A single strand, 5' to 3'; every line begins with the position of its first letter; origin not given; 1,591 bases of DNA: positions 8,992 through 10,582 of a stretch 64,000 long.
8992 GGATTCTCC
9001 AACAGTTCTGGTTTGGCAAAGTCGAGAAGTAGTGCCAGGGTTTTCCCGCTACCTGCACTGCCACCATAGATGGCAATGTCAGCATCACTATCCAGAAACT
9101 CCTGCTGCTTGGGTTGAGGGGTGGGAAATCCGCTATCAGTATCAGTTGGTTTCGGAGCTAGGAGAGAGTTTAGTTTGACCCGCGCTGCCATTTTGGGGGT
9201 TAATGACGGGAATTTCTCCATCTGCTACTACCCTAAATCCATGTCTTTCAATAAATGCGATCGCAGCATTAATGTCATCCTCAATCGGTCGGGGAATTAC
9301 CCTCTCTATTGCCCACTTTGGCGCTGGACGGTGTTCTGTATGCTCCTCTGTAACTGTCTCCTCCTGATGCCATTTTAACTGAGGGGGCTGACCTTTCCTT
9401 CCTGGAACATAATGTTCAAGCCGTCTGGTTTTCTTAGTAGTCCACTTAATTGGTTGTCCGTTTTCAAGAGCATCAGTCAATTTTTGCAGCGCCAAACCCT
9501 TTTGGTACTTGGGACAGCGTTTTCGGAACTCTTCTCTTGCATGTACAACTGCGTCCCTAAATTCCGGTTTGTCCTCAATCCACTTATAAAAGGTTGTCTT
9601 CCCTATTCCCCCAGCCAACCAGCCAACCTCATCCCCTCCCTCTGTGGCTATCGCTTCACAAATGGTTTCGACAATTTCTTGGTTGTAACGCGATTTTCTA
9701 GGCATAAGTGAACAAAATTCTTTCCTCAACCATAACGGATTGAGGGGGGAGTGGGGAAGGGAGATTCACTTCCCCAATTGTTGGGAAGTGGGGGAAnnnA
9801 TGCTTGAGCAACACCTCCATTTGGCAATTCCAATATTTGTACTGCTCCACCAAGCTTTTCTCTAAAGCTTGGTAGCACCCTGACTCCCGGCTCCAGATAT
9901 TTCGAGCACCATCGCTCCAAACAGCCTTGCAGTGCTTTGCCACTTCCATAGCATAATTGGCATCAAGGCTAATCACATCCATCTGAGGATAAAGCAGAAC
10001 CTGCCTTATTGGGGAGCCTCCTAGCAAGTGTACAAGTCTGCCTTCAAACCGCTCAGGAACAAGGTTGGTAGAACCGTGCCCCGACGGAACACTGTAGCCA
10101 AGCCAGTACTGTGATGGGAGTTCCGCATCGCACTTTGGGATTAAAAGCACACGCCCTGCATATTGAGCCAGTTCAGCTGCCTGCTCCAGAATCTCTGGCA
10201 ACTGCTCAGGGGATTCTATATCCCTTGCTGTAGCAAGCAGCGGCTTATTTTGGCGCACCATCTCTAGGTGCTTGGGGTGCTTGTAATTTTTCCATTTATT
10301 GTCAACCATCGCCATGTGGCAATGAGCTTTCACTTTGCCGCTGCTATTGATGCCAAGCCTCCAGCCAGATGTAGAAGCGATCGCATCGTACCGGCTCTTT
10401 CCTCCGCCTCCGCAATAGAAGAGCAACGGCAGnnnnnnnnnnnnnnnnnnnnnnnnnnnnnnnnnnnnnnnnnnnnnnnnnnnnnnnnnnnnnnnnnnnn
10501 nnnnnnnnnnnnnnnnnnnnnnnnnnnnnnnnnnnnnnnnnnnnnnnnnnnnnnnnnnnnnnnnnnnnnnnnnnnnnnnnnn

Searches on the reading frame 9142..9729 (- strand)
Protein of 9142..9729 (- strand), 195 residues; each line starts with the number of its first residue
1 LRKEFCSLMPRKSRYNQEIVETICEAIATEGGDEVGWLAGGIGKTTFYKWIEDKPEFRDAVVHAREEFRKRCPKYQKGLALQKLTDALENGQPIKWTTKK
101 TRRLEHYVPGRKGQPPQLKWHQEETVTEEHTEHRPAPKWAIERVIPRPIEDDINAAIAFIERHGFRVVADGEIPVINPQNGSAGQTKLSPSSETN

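Call 3: search_protein_families(library=pfam, proteins=[window:9142-9729:-], max_evalue=0.1)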
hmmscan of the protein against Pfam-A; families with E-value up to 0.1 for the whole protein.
window:9142-9729:- (195 aa): 1 family
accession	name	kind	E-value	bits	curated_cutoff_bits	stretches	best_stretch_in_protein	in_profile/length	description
PF20901.3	Sf6_terminase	-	2e-05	25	27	1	15-67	1-54/106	Bacteriophage Sf6, terminase small subunit-like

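Call 4: search_protein_families(library=phrogs, proteins=[window:9142-9729:-], max_evalue=0.01)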
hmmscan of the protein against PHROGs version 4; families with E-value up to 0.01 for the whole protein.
window:9142-9729:- (195 aa): 3 families
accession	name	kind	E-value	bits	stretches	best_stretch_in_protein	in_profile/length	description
phrog_1482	-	head and packaging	3.1e-07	31.1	1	9-67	9-68/147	terminase small subunit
phrog_24579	-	head and packaging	0.0011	19.9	1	40-72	41-72/126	terminase small subunit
phrog_4102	-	head and packaging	0.0014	19.8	1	9-121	9-119/166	terminase small subunit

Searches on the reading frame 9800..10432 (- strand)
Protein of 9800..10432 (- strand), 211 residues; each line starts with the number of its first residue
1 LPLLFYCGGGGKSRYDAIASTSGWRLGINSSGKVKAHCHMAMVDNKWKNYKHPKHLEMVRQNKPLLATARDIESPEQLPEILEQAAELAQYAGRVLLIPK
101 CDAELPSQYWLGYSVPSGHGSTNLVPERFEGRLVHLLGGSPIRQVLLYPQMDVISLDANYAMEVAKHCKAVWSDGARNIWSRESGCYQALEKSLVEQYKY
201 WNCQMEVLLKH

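Call 46: search_dna_similar(query=window:9800-10432:-, collection=phages, mode=protein, max_rows=40, max_evalue=0.01)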
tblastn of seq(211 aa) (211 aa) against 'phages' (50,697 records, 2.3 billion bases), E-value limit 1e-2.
Records with a match: 52; places in all: 52; records where one place covers at least 80% of the query: 0.
Best place of each record, by identity: <60% 52.
By first word of the organism name: Halorubrum 29; Haloarcula 15; Mycobacterium 3; Halophage 2; Halovirus 2; Hardygib1 1.
By host as written in the record: Halorubrum sp. 16; Haloarcula californiae 10; Halorubrum coriense 5; Haloarcula japonica 4; Halorubrum sodomense 3; Haloarcula vallismortis 3; Halorubrum sp. B2-2 2; Halorubrum sp. s5a-3 2; and 6 more.
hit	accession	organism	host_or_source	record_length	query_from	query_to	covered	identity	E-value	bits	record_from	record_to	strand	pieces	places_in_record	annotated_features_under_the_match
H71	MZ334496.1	Halorubrum tailed virus 10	Halorubrum sp.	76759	44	207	78%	31.0%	1e-8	60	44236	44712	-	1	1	hypothetical protein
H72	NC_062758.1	Halorubrum tailed virus 10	Halorubrum sp.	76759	44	207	78%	31.0%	1e-8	60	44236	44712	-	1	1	hypothetical protein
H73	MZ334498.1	Halorubrum virus HRTV-20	Halorubrum sp.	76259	44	207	78%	31.0%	1e-8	60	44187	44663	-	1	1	hypothetical protein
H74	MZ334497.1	Halorubrum virus HRTV-18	Halorubrum sp.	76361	44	207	78%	31.0%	1e-8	60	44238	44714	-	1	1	hypothetical protein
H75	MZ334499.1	Halorubrum virus HRTV-22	Halorubrum sp.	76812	44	207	78%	31.0%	1e-8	60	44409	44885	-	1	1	hypothetical protein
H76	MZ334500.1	Halorubrum virus HRTV-26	Halorubrum sp.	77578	44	207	78%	31.0%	2e-8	59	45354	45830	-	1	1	hypothetical protein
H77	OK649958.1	Hardygib1 virus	Haloferax gibbonsii Ma2.38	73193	44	207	78%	31.0%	3e-8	59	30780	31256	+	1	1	hypothetical protein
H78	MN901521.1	Halorubrum virus Serpecor1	Halorubrum coriense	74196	44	207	78%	30.8%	6e-7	55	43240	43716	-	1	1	hypothetical protein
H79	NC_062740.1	Halorubrum virus Serpecor1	Halorubrum coriense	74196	44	207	78%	30.8%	6e-7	55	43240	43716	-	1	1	hypothetical protein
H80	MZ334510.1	Halorubrum phage HRTV-13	Halorubrum sp.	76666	44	207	78%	30.4%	2e-8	59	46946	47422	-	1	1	hypothetical protein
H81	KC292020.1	Halorubrum tailed phage 8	Halorubrum sp. B2-2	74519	44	207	78%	30.4%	3e-8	59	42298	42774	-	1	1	58: hypothetical protein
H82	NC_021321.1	Halorubrum tailed phage 8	Halorubrum sp. B2-2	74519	44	207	78%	30.4%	3e-8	59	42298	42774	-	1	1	58: hypothetical protein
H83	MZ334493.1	Halorubrum phage HRTV-17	Halorubrum sp.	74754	44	207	78%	30.4%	3e-8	59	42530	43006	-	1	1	hypothetical protein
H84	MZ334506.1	Halorubrum virus HRTV-16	Halorubrum sp.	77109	44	207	78%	30.4%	3e-8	59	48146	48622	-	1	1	hypothetical protein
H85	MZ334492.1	Halorubrum phage HRTV-14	Halorubrum sp.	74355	44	207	78%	30.4%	5e-8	58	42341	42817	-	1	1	hypothetical protein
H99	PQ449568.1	Mycobacterium phage Rinkes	Mycobacterium smegmatis mc2155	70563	40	176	65%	35.3%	1e-13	75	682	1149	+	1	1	1: ParB-like nuclease domain protein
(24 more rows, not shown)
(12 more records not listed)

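Call 47: get_annotated_region(hit=H99, flank=3000)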
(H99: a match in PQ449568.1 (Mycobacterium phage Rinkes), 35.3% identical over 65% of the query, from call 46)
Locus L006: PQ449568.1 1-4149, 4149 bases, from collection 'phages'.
description: Mycobacterium phage Rinkes, complete genome.
organism: Mycobacterium phage Rinkes (NCBI taxid 3345358)
taxonomy: Viruses
host: Mycobacterium smegmatis mc2155; source: flower pot; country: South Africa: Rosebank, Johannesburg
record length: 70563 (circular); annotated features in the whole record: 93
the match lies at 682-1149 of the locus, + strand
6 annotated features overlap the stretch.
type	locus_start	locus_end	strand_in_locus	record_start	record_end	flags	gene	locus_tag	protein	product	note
CDS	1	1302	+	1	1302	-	1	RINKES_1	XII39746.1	ParB-like nuclease domain protein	-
CDS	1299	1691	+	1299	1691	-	2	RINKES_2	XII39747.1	GTP cyclohydrolase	-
CDS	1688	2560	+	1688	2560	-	3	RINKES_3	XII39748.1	dpdA-like tRNA-guanine transglycosylase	-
CDS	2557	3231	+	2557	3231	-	4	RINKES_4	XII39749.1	PreQ0 pathway queC-like protein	-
CDS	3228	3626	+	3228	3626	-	5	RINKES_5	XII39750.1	PreQ0 pathway queD-like protein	-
CDS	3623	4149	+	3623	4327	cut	6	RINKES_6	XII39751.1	PreQ0 pathway queE-like protein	-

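Call 48: search_protein_families(library=pfam, proteins=[L006:1-1302:+, L006:1688-2560:+], max_evalue=0.05)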
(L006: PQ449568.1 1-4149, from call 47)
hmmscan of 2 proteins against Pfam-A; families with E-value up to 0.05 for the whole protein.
L006:1-1302:+ (433 aa): 1 family
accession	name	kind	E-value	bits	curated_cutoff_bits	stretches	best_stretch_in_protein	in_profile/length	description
PF20314.3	DUF6610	-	2.2e-33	116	27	1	199-384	1-171/198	Family of unknown function (DUF6610)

L006:1688-2560:+ (290 aa): 0 families

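Call 66: search_protein_families(library=phrogs, proteins=[L006:1688-2560:+, L006:1-1302:+], max_evalue=0.01)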
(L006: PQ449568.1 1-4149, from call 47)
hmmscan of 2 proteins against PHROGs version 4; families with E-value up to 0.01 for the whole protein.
L006:1688-2560:+ (290 aa): 3 families
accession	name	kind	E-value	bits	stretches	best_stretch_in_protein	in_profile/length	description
phrog_887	-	moron, auxiliary metabolic gene and host takeover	7.4e-37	128.4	1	8-176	35-215/509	queuine tRNA-ribosyltransferase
phrog_7068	-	moron, auxiliary metabolic gene and host takeover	2.1e-20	74.1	1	24-266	22-265/346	queuine tRNA-ribosyltransferase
phrog_15826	-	unknown function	5.8e-05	23.9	1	21-83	33-94/212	-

L006:1-1302:+ (433 aa): 9 families
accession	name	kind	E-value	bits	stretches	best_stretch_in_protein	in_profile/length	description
phrog_6392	-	DNA, RNA and nucleotide metabolism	1.9e-83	281.4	1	7-149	4-146/268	ParB-like partition protein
phrog_723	-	DNA, RNA and nucleotide metabolism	1.7e-46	159.8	1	6-181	6-176/223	ParB-like partition protein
phrog_8071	-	DNA, RNA and nucleotide metabolism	4.1e-22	80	1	14-144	215-330/389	ParB-like partition protein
phrog_498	-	other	2.1e-18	67.2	1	10-153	32-171/633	DNA methyltransferase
phrog_620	-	DNA, RNA and nucleotide metabolism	1.2e-17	65.7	1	12-157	8-145/217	ParB-like partition protein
phrog_23010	-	unknown function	3.3e-11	44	1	228-372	159-295/386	-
phrog_16059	-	unknown function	5.9e-08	33.5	1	240-381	75-200/304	-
phrog_940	-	DNA, RNA and nucleotide metabolism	2.5e-07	31.3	1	19-134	12-116/388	nuclease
phrog_9353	-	unknown function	8.3e-05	23.6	1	22-147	20-138/245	-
